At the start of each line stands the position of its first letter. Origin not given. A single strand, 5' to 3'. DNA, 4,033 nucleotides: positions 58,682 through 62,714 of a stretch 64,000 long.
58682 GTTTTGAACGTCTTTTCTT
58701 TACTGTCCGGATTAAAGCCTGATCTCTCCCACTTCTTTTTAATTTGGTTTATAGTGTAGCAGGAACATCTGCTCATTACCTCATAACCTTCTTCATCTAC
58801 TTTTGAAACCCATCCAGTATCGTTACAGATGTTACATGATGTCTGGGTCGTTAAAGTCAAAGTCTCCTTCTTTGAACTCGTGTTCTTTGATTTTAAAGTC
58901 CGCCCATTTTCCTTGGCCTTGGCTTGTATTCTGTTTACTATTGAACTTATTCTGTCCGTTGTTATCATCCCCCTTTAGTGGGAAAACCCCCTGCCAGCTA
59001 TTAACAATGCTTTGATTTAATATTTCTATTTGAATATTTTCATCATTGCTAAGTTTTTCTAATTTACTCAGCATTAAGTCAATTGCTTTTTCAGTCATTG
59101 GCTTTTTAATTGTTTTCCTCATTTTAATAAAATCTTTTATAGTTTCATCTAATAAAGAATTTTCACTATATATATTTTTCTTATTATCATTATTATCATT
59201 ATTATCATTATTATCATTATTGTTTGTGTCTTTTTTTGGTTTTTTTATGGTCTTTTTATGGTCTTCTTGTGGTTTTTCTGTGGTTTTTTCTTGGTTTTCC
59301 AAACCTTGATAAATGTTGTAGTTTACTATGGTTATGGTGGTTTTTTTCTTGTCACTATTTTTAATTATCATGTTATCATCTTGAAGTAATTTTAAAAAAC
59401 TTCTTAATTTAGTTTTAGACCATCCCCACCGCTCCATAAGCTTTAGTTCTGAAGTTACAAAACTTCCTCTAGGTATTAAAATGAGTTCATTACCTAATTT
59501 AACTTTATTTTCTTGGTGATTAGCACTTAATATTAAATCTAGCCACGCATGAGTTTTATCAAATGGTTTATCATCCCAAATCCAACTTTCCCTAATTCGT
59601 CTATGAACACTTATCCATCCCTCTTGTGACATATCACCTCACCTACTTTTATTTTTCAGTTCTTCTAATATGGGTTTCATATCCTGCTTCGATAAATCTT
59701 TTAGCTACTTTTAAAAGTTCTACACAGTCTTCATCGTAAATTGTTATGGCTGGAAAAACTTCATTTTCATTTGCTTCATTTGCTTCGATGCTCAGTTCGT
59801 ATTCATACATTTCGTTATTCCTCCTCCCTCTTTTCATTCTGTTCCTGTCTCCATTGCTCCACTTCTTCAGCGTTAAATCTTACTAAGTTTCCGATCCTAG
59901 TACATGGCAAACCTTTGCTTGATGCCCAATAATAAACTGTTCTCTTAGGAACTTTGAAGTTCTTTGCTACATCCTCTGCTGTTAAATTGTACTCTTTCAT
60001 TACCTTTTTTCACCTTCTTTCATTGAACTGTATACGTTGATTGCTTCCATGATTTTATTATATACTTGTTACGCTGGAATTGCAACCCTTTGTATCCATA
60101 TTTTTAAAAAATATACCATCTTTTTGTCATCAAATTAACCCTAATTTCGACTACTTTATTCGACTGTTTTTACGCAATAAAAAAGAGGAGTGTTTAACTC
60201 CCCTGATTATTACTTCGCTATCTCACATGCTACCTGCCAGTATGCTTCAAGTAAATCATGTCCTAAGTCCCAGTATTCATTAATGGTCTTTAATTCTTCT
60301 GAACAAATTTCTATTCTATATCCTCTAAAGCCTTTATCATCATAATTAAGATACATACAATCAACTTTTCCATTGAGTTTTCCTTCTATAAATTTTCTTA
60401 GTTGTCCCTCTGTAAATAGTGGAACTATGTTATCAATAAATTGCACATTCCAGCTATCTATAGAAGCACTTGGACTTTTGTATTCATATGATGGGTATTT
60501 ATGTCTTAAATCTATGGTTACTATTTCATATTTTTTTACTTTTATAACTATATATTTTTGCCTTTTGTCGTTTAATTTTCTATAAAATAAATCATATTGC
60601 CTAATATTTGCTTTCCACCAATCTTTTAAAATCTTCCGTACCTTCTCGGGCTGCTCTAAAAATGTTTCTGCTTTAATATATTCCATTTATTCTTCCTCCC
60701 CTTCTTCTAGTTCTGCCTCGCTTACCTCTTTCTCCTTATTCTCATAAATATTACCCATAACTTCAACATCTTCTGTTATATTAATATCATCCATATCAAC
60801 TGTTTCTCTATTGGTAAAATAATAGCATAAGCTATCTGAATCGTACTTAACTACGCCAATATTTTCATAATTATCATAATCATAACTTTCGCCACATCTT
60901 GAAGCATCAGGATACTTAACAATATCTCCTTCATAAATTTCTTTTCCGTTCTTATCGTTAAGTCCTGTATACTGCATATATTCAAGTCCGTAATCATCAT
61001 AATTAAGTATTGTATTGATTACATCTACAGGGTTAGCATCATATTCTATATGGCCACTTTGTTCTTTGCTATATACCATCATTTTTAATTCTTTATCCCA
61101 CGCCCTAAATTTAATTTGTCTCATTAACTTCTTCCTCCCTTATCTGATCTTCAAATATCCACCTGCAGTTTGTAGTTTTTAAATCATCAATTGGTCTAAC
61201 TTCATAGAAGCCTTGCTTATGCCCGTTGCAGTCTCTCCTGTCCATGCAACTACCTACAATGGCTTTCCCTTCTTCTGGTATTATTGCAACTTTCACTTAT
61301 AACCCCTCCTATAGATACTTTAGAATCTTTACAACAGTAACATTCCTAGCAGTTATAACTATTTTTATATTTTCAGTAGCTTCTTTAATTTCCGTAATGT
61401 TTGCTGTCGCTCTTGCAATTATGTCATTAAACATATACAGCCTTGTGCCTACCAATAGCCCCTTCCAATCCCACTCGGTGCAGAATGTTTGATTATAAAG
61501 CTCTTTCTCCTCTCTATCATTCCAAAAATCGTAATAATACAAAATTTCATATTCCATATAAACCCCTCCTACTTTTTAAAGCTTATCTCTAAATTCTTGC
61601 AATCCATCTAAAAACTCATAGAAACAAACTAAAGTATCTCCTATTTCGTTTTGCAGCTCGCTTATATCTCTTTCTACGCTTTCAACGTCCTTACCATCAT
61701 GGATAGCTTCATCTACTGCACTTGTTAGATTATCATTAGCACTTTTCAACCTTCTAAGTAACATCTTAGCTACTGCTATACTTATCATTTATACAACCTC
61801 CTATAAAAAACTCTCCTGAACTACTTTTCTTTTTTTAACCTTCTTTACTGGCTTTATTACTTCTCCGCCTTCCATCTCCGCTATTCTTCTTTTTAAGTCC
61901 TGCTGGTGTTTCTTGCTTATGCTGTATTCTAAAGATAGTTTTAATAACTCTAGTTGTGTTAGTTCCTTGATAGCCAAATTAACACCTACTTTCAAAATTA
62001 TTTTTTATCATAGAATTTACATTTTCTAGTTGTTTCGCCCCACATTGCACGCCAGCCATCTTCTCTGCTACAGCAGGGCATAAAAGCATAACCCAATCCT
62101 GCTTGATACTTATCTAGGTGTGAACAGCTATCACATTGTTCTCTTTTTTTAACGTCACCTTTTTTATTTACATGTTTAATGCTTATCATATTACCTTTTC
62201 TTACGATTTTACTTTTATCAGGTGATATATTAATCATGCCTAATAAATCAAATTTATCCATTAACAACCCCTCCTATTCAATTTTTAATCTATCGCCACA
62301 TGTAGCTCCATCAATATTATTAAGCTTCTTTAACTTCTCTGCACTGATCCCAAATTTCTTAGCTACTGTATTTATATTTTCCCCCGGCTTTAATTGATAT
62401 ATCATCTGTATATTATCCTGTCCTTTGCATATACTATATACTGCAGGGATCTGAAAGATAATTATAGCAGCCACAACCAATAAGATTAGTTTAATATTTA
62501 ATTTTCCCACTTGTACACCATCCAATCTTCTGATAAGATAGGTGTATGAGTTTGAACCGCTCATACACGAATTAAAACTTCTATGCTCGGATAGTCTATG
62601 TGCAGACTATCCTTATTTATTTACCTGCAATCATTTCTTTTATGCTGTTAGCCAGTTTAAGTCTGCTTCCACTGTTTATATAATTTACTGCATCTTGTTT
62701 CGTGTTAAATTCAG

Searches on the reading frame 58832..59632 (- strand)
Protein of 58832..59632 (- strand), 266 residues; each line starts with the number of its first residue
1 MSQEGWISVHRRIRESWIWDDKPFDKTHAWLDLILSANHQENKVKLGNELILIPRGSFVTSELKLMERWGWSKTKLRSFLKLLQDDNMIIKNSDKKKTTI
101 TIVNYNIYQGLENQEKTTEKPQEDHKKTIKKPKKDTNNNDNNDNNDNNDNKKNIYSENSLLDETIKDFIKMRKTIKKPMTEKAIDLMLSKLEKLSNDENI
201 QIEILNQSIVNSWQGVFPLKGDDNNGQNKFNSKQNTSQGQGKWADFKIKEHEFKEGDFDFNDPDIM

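Call 25: search_protein_families(library=pfam, proteins=[window:58832-59632:-], max_evalue=0.001)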
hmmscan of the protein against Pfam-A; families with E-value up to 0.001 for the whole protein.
window:58832-59632:- (266 aa): 0 families

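Call 88: search_protein_families(library=pfam, proteins=[window:58832-59632:-], max_evalue=0.01)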
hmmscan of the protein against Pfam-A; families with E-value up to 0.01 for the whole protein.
window:58832-59632:- (266 aa): 0 families

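Call 89: search_protein_families(library=phrogs, proteins=[window:58832-59632:-], max_evalue=0.001)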
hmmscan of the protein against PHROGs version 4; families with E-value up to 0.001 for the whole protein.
window:58832-59632:- (266 aa): 14 families
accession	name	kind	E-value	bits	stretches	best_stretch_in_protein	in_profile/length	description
phrog_2514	-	DNA, RNA and nucleotide metabolism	8.9e-37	127.8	1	3-175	2-178/270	DnaD-like helicase loader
phrog_678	-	DNA, RNA and nucleotide metabolism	2.1e-20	74.6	1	56-256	82-321/346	replication initiation O-like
phrog_186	-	DNA, RNA and nucleotide metabolism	2.6e-20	74.3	1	1-188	17-194/308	DnaD-like helicase loader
phrog_35955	-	unknown function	1.1e-12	49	1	6-143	4-141/285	-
phrog_27581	-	unknown function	7.8e-12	46.4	1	3-155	25-180/216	-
phrog_18589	-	unknown function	5.3e-08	34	1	124-243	10-122/156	-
phrog_345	-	DNA, RNA and nucleotide metabolism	9.6e-07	29.8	1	4-150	25-174/297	replication initiation O-like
phrog_5708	-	DNA, RNA and nucleotide metabolism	3e-06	28.4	1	92-249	105-259/263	DnaD-like helicase loader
phrog_6451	-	DNA, RNA and nucleotide metabolism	4.5e-06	27.6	1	103-251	124-267/272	primosomal protein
phrog_428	-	DNA, RNA and nucleotide metabolism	7.2e-06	26.4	1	51-173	119-247/455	replication initiation protein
phrog_7498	-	DNA, RNA and nucleotide metabolism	3.5e-05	24.1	1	29-176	27-181/296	DnaD-like helicase loader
phrog_34129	-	unknown function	8.2e-05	23.6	1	171-221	1-48/92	-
phrog_270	-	DNA, RNA and nucleotide metabolism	0.00024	21.6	1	56-198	64-223/383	replication initiation protein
phrog_17768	-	DNA, RNA and nucleotide metabolism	0.00027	21.2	1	55-142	45-136/353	replication initiation protein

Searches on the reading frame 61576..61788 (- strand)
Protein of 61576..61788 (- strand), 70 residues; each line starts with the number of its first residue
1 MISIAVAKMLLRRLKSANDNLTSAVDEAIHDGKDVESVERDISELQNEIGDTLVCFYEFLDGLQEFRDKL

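Call 88: search_protein_families(library=pfam, proteins=[window:61576-61788:-], max_evalue=0.01)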
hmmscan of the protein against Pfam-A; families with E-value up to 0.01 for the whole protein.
window:61576-61788:- (70 aa): 1 family
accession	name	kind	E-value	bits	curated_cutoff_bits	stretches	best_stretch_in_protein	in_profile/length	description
PF13747.11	DUF4164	-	0.0052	17.6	27.2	1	9-48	8-47/89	Domain of unknown function (DUF4164)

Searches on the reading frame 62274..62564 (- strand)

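Call 88: search_protein_families(library=pfam, proteins=[window:62274-62564:-], max_evalue=0.01)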
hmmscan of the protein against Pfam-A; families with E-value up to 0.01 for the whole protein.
window:62274-62564:- (96 aa): 1 family
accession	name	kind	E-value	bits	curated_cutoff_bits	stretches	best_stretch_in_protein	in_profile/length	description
PF01476.26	LysM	-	1.8e-06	28.2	20.9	1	56-86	1-31/43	LysM domain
